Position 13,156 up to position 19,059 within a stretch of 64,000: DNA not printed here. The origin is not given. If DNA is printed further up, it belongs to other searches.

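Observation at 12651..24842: Ten-gene, translationally coupled accessory FAS-II-like lipid cassette with its own carboxylase, PPTase, acyltransferase and TetR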

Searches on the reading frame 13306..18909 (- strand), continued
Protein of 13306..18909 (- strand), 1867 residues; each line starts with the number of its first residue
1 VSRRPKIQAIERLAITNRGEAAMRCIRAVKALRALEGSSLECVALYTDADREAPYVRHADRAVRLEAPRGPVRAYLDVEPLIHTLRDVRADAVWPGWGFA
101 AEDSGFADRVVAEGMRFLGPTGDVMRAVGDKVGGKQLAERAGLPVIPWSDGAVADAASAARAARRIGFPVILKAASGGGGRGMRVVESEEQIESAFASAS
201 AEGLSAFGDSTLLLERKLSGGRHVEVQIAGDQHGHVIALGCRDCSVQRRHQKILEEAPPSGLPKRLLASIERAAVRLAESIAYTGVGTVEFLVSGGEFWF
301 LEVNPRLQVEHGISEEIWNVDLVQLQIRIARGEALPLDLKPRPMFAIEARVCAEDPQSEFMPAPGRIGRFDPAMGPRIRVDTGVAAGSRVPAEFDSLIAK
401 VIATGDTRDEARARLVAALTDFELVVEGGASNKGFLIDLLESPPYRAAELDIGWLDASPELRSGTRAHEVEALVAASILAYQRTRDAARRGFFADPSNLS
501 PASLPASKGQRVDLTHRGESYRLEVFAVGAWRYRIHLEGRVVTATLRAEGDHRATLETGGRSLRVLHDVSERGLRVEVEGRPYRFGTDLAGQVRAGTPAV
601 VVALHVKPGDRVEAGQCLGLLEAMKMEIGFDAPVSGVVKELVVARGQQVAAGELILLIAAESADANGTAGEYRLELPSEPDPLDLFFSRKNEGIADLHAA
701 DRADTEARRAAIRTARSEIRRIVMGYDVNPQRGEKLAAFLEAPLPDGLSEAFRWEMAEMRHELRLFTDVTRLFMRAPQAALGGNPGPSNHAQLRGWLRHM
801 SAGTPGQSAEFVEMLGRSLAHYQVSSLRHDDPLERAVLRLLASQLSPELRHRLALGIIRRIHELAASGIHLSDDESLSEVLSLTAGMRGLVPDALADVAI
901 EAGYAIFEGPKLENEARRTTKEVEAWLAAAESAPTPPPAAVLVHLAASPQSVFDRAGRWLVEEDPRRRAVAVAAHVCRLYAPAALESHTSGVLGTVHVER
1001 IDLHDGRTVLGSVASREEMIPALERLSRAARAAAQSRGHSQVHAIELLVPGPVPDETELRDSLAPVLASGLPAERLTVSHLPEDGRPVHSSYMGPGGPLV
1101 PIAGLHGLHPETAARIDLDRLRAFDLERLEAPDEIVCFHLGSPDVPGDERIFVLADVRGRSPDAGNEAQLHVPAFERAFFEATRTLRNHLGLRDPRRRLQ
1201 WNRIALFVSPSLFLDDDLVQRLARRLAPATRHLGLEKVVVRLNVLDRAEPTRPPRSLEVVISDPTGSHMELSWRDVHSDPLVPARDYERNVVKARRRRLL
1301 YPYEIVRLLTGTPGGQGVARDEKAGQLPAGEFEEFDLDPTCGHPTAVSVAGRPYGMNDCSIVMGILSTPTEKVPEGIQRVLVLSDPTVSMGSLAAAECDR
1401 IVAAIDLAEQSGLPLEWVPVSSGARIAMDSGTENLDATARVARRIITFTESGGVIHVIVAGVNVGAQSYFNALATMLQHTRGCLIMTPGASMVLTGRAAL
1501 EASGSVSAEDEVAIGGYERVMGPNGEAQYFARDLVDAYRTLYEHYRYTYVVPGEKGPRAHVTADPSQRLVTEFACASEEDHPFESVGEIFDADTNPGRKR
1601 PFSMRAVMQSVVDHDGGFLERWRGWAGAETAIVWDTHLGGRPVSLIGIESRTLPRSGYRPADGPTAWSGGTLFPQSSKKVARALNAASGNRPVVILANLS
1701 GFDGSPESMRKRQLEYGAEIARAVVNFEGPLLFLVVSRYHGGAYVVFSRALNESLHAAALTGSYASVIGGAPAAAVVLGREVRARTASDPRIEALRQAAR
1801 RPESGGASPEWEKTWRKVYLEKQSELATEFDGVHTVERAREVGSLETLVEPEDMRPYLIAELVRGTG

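Call 15: find_homologous_proteins(query=window:13306-18909:-, max_evalue=1e-50)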
Query window:13306-18909:- (1867 aa): 4247 proteins with E <= 1e-50 among 8000 candidates; the best 120 are listed.
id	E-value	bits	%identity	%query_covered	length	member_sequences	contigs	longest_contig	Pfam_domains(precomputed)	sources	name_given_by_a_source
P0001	0.0e+0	3323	80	100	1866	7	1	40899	PF01039.28,PF02786.23,PF00364.29,PF00289.29,PF02222.28,PF02655.20,PF25919.1,PF25917.1,PF07478.19,PF02785.26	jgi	jgi:acetyl/propionyl-CoA carboxylase alpha subunit/acetyl-CoA carboxylase carboxyltransferase compon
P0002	0.0e+0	3018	74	100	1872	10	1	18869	PF01039.28,PF02786.23,PF00364.29,PF00289.29,PF02222.28,PF25919.1,PF25917.1,PF07478.19,PF02785.26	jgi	jgi:acetyl/propionyl-CoA carboxylase alpha subunit/acetyl-CoA carboxylase carboxyltransferase compon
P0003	0.0e+0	2938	73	99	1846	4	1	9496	PF01039.28,PF02786.23,PF00364.29,PF00289.29,PF02222.28,PF25919.1,PF25917.1,PF07478.19,PF02785.26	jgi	jgi:acetyl/propionyl-CoA carboxylase alpha subunit/acetyl-CoA carboxylase carboxyltransferase compon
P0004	0.0e+0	2884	71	99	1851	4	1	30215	PF01039.28,PF02786.23,PF00364.29,PF00289.29,PF02222.28,PF25917.1,PF07478.19,PF02785.26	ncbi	-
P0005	0.0e+0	2751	69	99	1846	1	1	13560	PF01039.28,PF02786.23,PF00364.29,PF00289.29,PF02222.28,PF25919.1,PF02785.26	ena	-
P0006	0.0e+0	2745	67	99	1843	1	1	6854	PF01039.28,PF02786.23,PF00364.29,PF08326.18,PF00289.29,PF02222.28,PF02655.20,PF25919.1,PF25917.1,PF07478.19,PF02785.26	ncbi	-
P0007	0.0e+0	2737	67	99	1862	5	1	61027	PF01039.28,PF02786.23,PF00364.29,PF00289.29,PF02222.28,PF25919.1,PF25917.1,PF07478.19,PF02785.26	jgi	-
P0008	0.0e+0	2736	67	99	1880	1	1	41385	PF01039.28,PF02786.23,PF00364.29,PF08326.18,PF00289.29,PF02222.28,PF07478.19,PF02785.26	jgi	jgi:acetyl/propionyl-CoA carboxylase alpha subunit/acetyl-CoA carboxylase carboxyltransferase compon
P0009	0.0e+0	2729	66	99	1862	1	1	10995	PF01039.28,PF02786.23,PF00364.29,PF00289.29,PF02222.28,PF02655.20,PF25917.1,PF07478.19,PF02785.26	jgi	jgi:acetyl/propionyl-CoA carboxylase alpha subunit/acetyl-CoA carboxylase carboxyltransferase compon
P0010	0.0e+0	2707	67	99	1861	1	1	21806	PF01039.28,PF02786.23,PF00364.29,PF08326.18,PF00289.29,PF02222.28,PF02655.20,PF25917.1,PF07478.19,PF02785.26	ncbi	-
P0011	0.0e+0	2701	66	99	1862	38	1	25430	PF01039.28,PF02786.23,PF00364.29,PF00289.29,PF02222.28,PF02655.20,PF25919.1,PF25917.1,PF07478.19,PF02785.26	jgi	-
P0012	0.0e+0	2699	66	100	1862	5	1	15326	PF01039.28,PF02786.23,PF00364.29,PF00289.29,PF02222.28,PF02655.20,PF25919.1,PF25917.1,PF07478.19,PF02785.26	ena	-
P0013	0.0e+0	2695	66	99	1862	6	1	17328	PF01039.28,PF02786.23,PF00364.29,PF00289.29,PF02222.28,PF25919.1,PF25917.1,PF07478.19,PF02785.26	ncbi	-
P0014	0.0e+0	2690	66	100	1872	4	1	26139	PF01039.28,PF02786.23,PF00364.29,PF00289.29,PF02222.28,PF02655.20,PF07478.19,PF02785.26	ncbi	-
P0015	0.0e+0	2683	66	99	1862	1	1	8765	PF01039.28,PF02786.23,PF00364.29,PF00289.29,PF02222.28,PF25919.1,PF25917.1,PF07478.19,PF02785.26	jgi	jgi:acetyl/propionyl-CoA carboxylase alpha subunit/acetyl-CoA carboxylase carboxyltransferase compon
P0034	0.0e+0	2545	64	99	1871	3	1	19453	PF25973.1,PF01039.28,PF02786.23,PF00364.29,PF08326.18,PF00289.29,PF02222.28,PF02655.20,PF07478.19,PF02785.26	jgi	jgi:acetyl/propionyl-CoA carboxylase alpha subunit/acetyl-CoA carboxylase carboxyltransferase compon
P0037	0.0e+0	2532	64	99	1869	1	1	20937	PF01039.28,PF02786.23,PF00364.29,PF08326.18,PF00289.29,PF02222.28,PF25917.1,PF02785.26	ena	-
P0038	0.0e+0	2513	64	99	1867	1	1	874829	PF01039.28,PF02786.23,PF00364.29,PF00289.29,PF02222.28,PF02655.20,PF25919.1,PF25917.1,PF07478.19,PF02785.26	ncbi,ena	-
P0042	0.0e+0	2504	63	100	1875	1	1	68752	PF01039.28,PF02786.23,PF00364.29,PF08326.18,PF00289.29,PF02222.28,PF07478.19,PF02785.26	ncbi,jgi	-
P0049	0.0e+0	2440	61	99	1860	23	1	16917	PF25973.1,PF01039.28,PF08326.18,PF00289.29,PF02222.28,PF02655.20,PF25919.1,PF25917.1,PF07478.19,PF02785.26,PF02786.23,PF00364.29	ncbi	-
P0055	0.0e+0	2410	61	100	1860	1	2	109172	PF25973.1,PF01039.28,PF02786.23,PF00364.29,PF08326.18,PF00289.29,PF02222.28,PF07478.19,PF02785.26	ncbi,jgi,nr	ncbi:MAG: ATP-grasp domain-containing protein [Deltaproteobacteria bacterium]|nr:ATP-grasp domain-co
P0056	0.0e+0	2408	61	99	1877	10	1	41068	PF25973.1,PF01039.28,PF02786.23,PF00364.29,PF08326.18,PF00289.29,PF02222.28,PF25919.1,PF25917.1,PF07478.19,PF02785.26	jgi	-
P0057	0.0e+0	2407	61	99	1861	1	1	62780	PF25973.1,PF01039.28,PF02786.23,PF00364.29,PF08326.18,PF00289.29,PF02222.28,PF25919.1,PF25917.1,PF07478.19,PF02785.26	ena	-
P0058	0.0e+0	2407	61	99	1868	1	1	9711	PF25973.1,PF01039.28,PF02786.23,PF00364.29,PF08326.18,PF00289.29,PF02222.28,PF25919.1,PF07478.19,PF02785.26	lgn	-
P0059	0.0e+0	2406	61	99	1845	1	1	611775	PF25973.1,PF01039.28,PF08326.18,PF00289.29,PF02222.28,PF02655.20,PF25919.1,PF25917.1,PF07478.19,PF02785.26,PF02786.23,PF00364.29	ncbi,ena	-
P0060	0.0e+0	2406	62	99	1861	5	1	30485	PF25973.1,PF01039.28,PF02786.23,PF00364.29,PF08326.18,PF00289.29,PF02222.28,PF25917.1,PF02785.26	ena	-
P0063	0.0e+0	2400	61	100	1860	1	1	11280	PF25973.1,PF01039.28,PF02786.23,PF00364.29,PF08326.18,PF00289.29,PF02222.28,PF25917.1,PF07478.19,PF02785.26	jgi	jgi:acetyl/propionyl-CoA carboxylase alpha subunit/acetyl-CoA carboxylase carboxyltransferase compon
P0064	0.0e+0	2400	60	99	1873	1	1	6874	PF25973.1,PF01039.28,PF02786.23,PF00364.29,PF08326.18,PF00289.29,PF02222.28,PF25919.1,PF07478.19,PF02785.26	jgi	jgi:acetyl/propionyl-CoA carboxylase alpha subunit/acetyl-CoA carboxylase carboxyltransferase compon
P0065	0.0e+0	2397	61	99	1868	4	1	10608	PF25973.1,PF01039.28,PF02786.23,PF00364.29,PF08326.18,PF00289.29,PF02222.28,PF25919.1,PF25917.1,PF07478.19,PF02785.26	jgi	jgi:acetyl/propionyl-CoA carboxylase alpha subunit/acetyl-CoA carboxylase carboxyltransferase compon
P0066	0.0e+0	2391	60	100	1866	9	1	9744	PF25973.1,PF01039.28,PF08326.18,PF00289.29,PF02222.28,PF02655.20,PF25919.1,PF25917.1,PF07478.19,PF02785.26,PF02786.23,PF00364.29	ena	-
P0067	0.0e+0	2390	60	99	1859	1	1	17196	PF01039.28,PF02786.23,PF00364.29,PF08326.18,PF00289.29,PF02222.28,PF25919.1,PF07478.19,PF02785.26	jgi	-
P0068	0.0e+0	2390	61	99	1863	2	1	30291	PF25973.1,PF01039.28,PF08326.18,PF00289.29,PF02222.28,PF02655.20,PF25919.1,PF25917.1,PF07478.19,PF02785.26,PF02786.23,PF00364.29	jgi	jgi:acetyl/propionyl-CoA carboxylase alpha subunit/acetyl-CoA carboxylase carboxyltransferase compon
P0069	0.0e+0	2388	60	99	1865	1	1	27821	PF25973.1,PF01039.28,PF02786.23,PF00364.29,PF08326.18,PF00289.29,PF02222.28,PF25919.1,PF07478.19,PF02785.26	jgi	jgi:acetyl/propionyl-CoA carboxylase alpha subunit/acetyl-CoA carboxylase carboxyltransferase compon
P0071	0.0e+0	2383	60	100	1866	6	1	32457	PF01039.28,PF02786.23,PF00364.29,PF08326.18,PF00289.29,PF02222.28,PF25919.1,PF07478.19,PF02785.26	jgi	-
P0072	0.0e+0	2382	60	100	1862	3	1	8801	PF01039.28,PF02786.23,PF00364.29,PF08326.18,PF00289.29,PF02222.28,PF25919.1,PF25917.1,PF07478.19,PF02785.26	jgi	jgi:acetyl/propionyl-CoA carboxylase alpha subunit/acetyl-CoA carboxylase carboxyltransferase compon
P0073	0.0e+0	2381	61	99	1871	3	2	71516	PF25973.1,PF01039.28,PF08326.18,PF00289.29,PF02222.28,PF02655.20,PF25919.1,PF25917.1,PF07478.19,PF02785.26,PF02786.23,PF00364.29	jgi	jgi:acetyl/propionyl-CoA carboxylase alpha subunit/acetyl-CoA carboxylase carboxyltransferase compon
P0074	0.0e+0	2381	61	99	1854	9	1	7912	PF25973.1,PF01039.28,PF02786.23,PF00364.29,PF08326.18,PF00289.29,PF02222.28,PF25919.1,PF25917.1,PF07478.19,PF02785.26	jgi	-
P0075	0.0e+0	2380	60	99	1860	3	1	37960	PF25973.1,PF01039.28,PF02786.23,PF00364.29,PF08326.18,PF00289.29,PF02222.28,PF25919.1,PF25917.1,PF07478.19,PF02785.26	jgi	-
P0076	0.0e+0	2380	60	100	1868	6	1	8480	PF25973.1,PF01039.28,PF02786.23,PF00364.29,PF08326.18,PF00289.29,PF02222.28,PF25919.1,PF07478.19,PF02785.26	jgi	jgi:acetyl/propionyl-CoA carboxylase alpha subunit/acetyl-CoA carboxylase carboxyltransferase compon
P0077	0.0e+0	2380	61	99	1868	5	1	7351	PF25973.1,PF01039.28,PF02786.23,PF00364.29,PF08326.18,PF00289.29,PF02222.28,PF25917.1,PF07478.19,PF02785.26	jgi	-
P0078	0.0e+0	2378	61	99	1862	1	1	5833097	PF25973.1,PF01039.28,PF02786.23,PF00364.29,PF00289.29,PF02222.28,PF02655.20,PF25919.1,PF25917.1,PF07478.19,PF02785.26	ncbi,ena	-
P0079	0.0e+0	2374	62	99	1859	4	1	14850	PF25973.1,PF01039.28,PF02786.23,PF00364.29,PF08326.18,PF00289.29,PF02222.28,PF02655.20,PF25917.1,PF07478.19,PF02785.26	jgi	jgi:acetyl/propionyl-CoA carboxylase alpha subunit/acetyl-CoA carboxylase carboxyltransferase compon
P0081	0.0e+0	2373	60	99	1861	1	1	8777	PF25973.1,PF01039.28,PF08326.18,PF00289.29,PF02222.28,PF02655.20,PF25919.1,PF25917.1,PF07478.19,PF02785.26,PF02786.23,PF00364.29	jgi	jgi:acetyl/propionyl-CoA carboxylase alpha subunit/acetyl-CoA carboxylase carboxyltransferase compon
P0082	0.0e+0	2373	60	99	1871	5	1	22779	PF25973.1,PF01039.28,PF08326.18,PF00289.29,PF02222.28,PF02655.20,PF25919.1,PF25917.1,PF07478.19,PF02785.26,PF02786.23,PF00364.29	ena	-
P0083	0.0e+0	2371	60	99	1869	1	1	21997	PF01039.28,PF02786.23,PF00364.29,PF08326.18,PF00289.29,PF02222.28,PF25919.1,PF25917.1,PF07478.19,PF02785.26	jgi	-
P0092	0.0e+0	2362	61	99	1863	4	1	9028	PF25973.1,PF01039.28,PF02786.23,PF00364.29,PF08326.18,PF00289.29,PF02222.28,PF25919.1,PF25917.1,PF07478.19,PF02785.26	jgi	jgi:acetyl/propionyl-CoA carboxylase alpha subunit/acetyl-CoA carboxylase carboxyltransferase compon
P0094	0.0e+0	2361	60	99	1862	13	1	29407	PF25973.1,PF01039.28,PF02786.23,PF00364.29,PF08326.18,PF00289.29,PF02222.28,PF02655.20,PF25919.1,PF02785.26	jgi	-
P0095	0.0e+0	2361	60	99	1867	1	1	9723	PF25973.1,PF01039.28,PF08326.18,PF00289.29,PF02222.28,PF02655.20,PF25919.1,PF25917.1,PF07478.19,PF02785.26,PF02786.23,PF00364.29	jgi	jgi:acetyl/propionyl-CoA carboxylase alpha subunit/acetyl-CoA carboxylase carboxyltransferase compon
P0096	0.0e+0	2359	61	99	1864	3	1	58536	PF01039.28,PF02786.23,PF00364.29,PF08326.18,PF00289.29,PF02222.28,PF02655.20,PF25919.1,PF07478.19,PF02785.26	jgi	jgi:acetyl/propionyl-CoA carboxylase alpha subunit/acetyl-CoA carboxylase carboxyltransferase compon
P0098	0.0e+0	2358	60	99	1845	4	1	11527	PF25973.1,PF01039.28,PF02786.23,PF00364.29,PF08326.18,PF00289.29,PF02222.28,PF25919.1,PF07478.19,PF02785.26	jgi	jgi:acetyl/propionyl-CoA carboxylase alpha subunit/acetyl-CoA carboxylase carboxyltransferase compon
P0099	0.0e+0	2358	59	99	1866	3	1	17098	PF01039.28,PF02786.23,PF00364.29,PF08326.18,PF00289.29,PF02222.28,PF25919.1,PF07478.19,PF02785.26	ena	-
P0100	0.0e+0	2355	61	99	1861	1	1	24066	PF25973.1,PF01039.28,PF02786.23,PF00364.29,PF08326.18,PF00289.29,PF02222.28,PF25919.1,PF25917.1,PF07478.19,PF02785.26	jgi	jgi:acetyl/propionyl-CoA carboxylase alpha subunit/acetyl-CoA carboxylase carboxyltransferase compon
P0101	0.0e+0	2355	61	99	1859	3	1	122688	PF25973.1,PF01039.28,PF02786.23,PF00364.29,PF08326.18,PF00289.29,PF02222.28,PF02655.20,PF25917.1,PF07478.19,PF02785.26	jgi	jgi:acetyl/propionyl-CoA carboxylase alpha subunit/acetyl-CoA carboxylase carboxyltransferase compon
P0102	0.0e+0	2354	60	99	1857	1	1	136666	PF25973.1,PF01039.28,PF02786.23,PF00364.29,PF08326.18,PF00289.29,PF02222.28,PF25919.1,PF25917.1,PF07478.19,PF02785.26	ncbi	-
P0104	0.0e+0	2353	60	99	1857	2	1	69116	PF25973.1,PF01039.28,PF02786.23,PF00364.29,PF08326.18,PF00289.29,PF02222.28,PF25919.1,PF25917.1,PF07478.19,PF02785.26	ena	-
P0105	0.0e+0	2353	60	99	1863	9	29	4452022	PF25973.1,PF01039.28,PF02786.23,PF00364.29,PF08326.18,PF00289.29,PF02222.28,PF25919.1,PF07478.19,PF02785.26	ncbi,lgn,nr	ncbi:biotin/lipoyl-binding protein [Myxococcota bacterium]|nr:biotin/lipoyl-binding protein [Myxococ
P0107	0.0e+0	2352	60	99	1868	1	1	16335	PF25973.1,PF01039.28,PF02786.23,PF00364.29,PF08326.18,PF00289.29,PF02222.28,PF25919.1,PF25917.1,PF07478.19,PF02785.26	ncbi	-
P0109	0.0e+0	2347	60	99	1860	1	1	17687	PF25973.1,PF01039.28,PF02786.23,PF00364.29,PF08326.18,PF00289.29,PF02222.28,PF07478.19,PF02785.26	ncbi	-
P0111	0.0e+0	2346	60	99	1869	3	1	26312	PF25973.1,PF01039.28,PF02786.23,PF00364.29,PF08326.18,PF00289.29,PF02222.28,PF25919.1,PF25917.1,PF07478.19,PF02785.26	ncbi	-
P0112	0.0e+0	2346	61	99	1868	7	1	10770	PF01039.28,PF02786.23,PF00364.29,PF08326.18,PF00289.29,PF02222.28,PF25919.1,PF07478.19,PF02785.26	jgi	jgi:acetyl/propionyl-CoA carboxylase alpha subunit/acetyl-CoA carboxylase carboxyltransferase compon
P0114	0.0e+0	2344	61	99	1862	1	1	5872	PF25973.1,PF01039.28,PF02786.23,PF00364.29,PF08326.18,PF00289.29,PF02222.28,PF07478.19,PF02785.26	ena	-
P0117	0.0e+0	2341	60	99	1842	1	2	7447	PF25973.1,PF01039.28,PF02786.23,PF00364.29,PF08326.18,PF00289.29,PF02222.28,PF02655.20,PF25919.1,PF07478.19,PF02785.26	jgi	-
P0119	0.0e+0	2336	61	99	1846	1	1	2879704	PF01039.28,PF02786.23,PF00364.29,PF00289.29,PF02222.28,PF25917.1,PF07478.19,PF02785.26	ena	-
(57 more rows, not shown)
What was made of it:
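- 13306..18909 (-): Single-chain, eukaryote-type biotin carboxylase: BC, BCCP, central region, CT (1867 aa). It is probably an acetyl/propionyl-CoA carboxylase. Many orthologues carry PF08326 ACC_central (call 15).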
